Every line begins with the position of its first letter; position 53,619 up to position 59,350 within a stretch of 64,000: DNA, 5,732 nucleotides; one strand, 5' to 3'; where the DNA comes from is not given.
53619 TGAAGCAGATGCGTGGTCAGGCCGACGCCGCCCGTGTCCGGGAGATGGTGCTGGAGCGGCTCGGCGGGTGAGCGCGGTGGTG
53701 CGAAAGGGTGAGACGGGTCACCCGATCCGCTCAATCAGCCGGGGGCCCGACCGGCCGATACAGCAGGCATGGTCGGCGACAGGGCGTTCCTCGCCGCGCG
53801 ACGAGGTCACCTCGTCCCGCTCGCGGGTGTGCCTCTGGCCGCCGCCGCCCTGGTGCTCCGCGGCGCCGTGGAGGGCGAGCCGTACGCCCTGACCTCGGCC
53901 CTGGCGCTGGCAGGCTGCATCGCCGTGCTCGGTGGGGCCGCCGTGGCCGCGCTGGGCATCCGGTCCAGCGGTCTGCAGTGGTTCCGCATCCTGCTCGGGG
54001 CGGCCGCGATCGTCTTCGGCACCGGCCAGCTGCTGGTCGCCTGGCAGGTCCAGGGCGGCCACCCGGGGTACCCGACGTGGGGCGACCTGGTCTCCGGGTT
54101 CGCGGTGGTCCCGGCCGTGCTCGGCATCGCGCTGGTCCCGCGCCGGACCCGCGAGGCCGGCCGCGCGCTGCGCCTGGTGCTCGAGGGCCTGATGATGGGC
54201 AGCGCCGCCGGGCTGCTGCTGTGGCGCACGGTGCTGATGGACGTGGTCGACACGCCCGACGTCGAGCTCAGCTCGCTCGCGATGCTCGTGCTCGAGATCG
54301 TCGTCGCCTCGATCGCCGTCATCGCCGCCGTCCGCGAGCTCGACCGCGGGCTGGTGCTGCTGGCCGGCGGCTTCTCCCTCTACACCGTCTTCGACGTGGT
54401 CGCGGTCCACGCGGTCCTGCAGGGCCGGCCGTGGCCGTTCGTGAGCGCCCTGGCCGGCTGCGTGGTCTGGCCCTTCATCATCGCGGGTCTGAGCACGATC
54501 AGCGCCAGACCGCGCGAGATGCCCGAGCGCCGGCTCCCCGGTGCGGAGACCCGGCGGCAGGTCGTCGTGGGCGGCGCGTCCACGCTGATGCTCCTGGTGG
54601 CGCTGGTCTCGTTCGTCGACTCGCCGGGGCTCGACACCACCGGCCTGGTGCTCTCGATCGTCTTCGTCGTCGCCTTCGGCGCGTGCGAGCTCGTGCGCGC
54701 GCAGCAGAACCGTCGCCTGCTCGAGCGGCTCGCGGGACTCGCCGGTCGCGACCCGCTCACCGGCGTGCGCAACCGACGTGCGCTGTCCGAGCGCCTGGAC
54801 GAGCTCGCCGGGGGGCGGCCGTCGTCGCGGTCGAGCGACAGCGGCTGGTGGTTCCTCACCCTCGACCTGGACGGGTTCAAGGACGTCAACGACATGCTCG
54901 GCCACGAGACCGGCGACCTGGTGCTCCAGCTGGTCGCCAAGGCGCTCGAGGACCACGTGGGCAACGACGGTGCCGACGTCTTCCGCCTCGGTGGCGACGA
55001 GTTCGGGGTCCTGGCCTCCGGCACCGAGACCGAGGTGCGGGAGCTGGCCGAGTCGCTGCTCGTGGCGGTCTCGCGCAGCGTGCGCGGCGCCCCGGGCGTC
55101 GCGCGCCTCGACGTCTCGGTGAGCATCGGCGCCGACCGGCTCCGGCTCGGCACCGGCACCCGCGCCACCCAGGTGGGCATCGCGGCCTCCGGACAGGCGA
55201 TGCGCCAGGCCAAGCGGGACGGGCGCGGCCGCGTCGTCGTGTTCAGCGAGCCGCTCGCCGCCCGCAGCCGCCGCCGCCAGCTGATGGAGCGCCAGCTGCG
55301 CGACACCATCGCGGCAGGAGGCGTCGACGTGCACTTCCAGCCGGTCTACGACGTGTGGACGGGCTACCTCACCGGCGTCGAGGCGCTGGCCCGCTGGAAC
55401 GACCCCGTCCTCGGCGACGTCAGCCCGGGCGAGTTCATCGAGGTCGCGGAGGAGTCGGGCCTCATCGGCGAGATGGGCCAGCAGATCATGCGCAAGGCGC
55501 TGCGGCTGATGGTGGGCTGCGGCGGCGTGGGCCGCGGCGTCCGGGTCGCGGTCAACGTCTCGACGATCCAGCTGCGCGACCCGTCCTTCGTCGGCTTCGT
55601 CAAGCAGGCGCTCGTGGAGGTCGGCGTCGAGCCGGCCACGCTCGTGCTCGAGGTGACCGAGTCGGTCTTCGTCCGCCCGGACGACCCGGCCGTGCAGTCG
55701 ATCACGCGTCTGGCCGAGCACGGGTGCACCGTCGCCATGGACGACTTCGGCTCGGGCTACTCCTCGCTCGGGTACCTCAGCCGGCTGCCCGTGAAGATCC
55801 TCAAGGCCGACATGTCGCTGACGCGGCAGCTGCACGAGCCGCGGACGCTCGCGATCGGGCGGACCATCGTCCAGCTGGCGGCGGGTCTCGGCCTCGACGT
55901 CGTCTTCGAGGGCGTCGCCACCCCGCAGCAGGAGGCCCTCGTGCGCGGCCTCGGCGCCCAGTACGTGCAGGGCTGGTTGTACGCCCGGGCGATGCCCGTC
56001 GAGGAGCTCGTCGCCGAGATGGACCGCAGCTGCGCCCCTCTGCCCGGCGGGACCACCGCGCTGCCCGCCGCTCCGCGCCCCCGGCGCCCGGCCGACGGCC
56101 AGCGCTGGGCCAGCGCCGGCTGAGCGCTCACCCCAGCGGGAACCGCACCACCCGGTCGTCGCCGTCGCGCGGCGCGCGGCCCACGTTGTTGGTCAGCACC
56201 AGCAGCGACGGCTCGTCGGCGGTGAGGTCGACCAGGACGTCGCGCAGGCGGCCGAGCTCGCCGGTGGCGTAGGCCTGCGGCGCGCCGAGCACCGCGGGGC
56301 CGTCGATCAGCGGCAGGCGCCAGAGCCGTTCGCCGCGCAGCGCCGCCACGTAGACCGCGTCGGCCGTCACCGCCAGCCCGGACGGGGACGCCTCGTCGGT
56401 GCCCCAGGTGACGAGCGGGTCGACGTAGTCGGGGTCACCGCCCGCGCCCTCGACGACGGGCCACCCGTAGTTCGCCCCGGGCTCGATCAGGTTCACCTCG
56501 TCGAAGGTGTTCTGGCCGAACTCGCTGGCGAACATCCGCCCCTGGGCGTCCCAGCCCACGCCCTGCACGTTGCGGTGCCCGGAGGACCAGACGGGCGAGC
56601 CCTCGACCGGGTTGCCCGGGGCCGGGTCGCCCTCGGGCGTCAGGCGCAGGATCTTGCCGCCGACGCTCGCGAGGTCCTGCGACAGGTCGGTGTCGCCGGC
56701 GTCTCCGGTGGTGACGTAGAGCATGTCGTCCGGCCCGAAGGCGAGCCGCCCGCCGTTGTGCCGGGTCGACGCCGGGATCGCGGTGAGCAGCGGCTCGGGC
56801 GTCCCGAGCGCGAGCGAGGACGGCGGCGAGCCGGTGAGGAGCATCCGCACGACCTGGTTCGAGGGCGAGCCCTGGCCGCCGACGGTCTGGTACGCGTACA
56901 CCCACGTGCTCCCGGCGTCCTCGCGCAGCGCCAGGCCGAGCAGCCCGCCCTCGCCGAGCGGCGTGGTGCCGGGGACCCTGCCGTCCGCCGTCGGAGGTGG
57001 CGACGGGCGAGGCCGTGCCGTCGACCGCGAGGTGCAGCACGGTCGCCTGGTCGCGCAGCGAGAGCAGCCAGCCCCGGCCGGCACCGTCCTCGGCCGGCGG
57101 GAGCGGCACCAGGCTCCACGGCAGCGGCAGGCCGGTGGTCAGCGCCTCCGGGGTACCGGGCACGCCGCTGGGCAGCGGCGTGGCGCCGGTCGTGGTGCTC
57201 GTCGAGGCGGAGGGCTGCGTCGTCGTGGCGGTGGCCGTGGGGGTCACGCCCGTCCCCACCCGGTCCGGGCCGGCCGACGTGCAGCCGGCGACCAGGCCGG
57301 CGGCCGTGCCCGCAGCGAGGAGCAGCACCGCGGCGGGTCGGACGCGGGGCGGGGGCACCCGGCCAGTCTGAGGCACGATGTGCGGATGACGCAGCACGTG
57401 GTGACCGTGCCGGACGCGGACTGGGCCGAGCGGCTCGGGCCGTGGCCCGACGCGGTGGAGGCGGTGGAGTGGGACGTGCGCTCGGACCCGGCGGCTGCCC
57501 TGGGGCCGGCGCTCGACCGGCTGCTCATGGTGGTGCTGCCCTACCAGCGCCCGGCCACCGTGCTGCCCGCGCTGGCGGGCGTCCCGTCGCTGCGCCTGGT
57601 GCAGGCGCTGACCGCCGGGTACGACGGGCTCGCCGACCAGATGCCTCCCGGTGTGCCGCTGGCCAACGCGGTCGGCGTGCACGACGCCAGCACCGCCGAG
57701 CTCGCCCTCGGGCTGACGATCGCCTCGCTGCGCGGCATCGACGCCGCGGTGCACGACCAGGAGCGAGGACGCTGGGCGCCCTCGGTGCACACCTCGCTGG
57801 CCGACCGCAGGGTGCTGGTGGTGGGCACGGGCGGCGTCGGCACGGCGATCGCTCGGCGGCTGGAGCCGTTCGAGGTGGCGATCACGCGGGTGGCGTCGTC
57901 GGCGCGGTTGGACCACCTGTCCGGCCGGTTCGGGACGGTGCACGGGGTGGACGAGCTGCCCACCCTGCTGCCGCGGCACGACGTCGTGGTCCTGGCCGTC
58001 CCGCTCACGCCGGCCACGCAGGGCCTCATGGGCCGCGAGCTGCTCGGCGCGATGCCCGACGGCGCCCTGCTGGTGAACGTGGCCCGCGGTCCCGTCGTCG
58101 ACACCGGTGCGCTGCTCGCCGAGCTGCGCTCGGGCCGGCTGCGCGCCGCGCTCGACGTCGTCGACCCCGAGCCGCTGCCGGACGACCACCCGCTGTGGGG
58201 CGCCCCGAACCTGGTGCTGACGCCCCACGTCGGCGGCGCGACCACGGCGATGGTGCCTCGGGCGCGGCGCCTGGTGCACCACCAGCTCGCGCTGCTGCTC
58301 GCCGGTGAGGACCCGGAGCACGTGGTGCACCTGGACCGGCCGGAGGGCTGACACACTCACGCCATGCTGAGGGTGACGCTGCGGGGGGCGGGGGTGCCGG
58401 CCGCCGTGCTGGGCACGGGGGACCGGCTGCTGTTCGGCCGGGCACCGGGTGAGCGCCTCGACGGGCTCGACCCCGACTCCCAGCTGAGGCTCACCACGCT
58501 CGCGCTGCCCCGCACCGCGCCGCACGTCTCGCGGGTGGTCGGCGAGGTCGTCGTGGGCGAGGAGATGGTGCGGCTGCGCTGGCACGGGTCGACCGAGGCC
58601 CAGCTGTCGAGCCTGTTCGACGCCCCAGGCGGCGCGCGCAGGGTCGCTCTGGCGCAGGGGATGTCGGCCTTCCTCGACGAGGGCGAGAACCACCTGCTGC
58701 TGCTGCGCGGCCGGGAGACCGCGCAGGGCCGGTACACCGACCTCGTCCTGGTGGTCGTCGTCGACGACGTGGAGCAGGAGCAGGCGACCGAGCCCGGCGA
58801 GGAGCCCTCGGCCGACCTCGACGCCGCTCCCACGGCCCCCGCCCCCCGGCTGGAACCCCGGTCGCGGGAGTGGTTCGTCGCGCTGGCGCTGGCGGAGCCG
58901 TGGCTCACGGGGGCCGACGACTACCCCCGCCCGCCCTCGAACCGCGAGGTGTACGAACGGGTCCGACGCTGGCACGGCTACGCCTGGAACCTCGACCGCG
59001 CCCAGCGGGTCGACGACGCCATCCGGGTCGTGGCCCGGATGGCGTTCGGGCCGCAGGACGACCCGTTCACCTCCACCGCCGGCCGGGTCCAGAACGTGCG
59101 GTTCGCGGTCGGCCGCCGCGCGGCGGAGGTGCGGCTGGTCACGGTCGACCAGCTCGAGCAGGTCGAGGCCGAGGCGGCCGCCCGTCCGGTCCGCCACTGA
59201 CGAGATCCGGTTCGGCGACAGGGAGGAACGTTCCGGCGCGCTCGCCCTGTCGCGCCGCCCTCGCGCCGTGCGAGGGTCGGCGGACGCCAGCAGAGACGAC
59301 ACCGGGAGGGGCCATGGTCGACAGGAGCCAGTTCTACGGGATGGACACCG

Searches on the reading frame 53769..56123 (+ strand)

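Call 10: search_protein_families(library=pfam, proteins=[window:53769-56123:+], max_evalue=0.001)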
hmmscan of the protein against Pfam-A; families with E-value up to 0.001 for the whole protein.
window:53769-56123:+ (784 aa): 2 families
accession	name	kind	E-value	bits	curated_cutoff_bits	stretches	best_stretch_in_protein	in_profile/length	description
PF00563.25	EAL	-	4.3e-60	203.4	31.3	1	508-740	2-235/236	EAL domain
PF00990.26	GGDEF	-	7.9e-27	94.4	23.8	1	327-487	3-160/161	Diguanylate cyclase, GGDEF domain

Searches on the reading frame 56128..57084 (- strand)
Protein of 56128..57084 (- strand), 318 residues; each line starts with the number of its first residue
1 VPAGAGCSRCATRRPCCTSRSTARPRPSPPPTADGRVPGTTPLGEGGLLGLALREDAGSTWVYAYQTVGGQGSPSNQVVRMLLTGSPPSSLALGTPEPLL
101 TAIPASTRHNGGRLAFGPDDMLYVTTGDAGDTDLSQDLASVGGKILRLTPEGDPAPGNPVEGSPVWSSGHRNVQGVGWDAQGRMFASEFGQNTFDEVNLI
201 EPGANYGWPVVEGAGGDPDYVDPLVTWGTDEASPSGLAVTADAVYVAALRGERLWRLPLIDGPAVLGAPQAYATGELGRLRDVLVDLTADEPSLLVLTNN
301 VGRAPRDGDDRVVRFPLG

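Call 10: search_protein_families(library=pfam, proteins=[window:56128-57084:-], max_evalue=0.001)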
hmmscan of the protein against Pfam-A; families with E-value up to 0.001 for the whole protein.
window:56128-57084:- (318 aa): 1 family
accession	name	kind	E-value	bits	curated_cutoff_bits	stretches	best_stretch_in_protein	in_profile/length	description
PF07995.17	GSDH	-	1.1e-50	173.3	25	1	39-286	42-314/332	Glucose / Sorbosone dehydrogenase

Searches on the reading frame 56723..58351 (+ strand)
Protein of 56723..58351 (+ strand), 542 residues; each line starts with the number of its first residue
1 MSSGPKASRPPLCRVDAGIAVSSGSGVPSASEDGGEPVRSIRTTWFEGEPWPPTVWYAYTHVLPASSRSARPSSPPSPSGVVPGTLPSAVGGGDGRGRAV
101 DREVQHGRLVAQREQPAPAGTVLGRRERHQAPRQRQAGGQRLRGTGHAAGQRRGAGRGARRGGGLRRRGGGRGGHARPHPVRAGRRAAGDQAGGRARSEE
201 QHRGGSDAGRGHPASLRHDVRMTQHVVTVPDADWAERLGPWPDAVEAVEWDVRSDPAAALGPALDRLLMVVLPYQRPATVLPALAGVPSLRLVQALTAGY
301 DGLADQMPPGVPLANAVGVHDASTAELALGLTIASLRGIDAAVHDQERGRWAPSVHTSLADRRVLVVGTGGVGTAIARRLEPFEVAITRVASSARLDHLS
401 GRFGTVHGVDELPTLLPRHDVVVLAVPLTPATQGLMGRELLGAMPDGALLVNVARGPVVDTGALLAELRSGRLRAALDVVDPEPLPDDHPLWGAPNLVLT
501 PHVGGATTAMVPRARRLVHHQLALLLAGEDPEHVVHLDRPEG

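Call 10: search_protein_families(library=pfam, proteins=[window:56723-58351:+], max_evalue=0.001)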
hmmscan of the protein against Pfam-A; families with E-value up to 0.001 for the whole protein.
window:56723-58351:+ (542 aa): 1 family
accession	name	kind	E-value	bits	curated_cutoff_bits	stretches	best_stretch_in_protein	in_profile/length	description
PF02826.25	2-Hacid_dh_C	-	5.1e-46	156.7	25.1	1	330-504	2-178/178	D-isomer specific 2-hydroxyacid dehydrogenase, NAD binding domain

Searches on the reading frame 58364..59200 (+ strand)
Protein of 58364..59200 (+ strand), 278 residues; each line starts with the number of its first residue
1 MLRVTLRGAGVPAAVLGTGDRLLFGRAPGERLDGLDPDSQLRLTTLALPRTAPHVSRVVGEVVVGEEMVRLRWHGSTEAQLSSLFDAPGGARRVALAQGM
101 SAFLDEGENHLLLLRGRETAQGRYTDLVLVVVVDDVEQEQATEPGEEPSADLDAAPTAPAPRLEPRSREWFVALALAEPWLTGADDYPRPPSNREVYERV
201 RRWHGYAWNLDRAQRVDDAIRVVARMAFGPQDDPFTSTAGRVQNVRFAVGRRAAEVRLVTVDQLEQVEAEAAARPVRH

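Call 10: search_protein_families(library=pfam, proteins=[window:58364-59200:+], max_evalue=0.001)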
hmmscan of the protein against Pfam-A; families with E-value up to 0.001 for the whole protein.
window:58364-59200:+ (278 aa): 0 families

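Call 41: search_protein_families(library=ncbifam, proteins=[window:58364-59200:+], max_evalue=0.1)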
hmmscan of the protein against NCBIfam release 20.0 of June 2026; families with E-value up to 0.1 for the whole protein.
window:58364-59200:+ (278 aa): 0 families

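Call 67: search_protein_families(library=pfam, proteins=[window:58364-59200:+], max_evalue=1)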
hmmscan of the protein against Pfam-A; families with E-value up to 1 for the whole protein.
window:58364-59200:+ (278 aa): 0 families
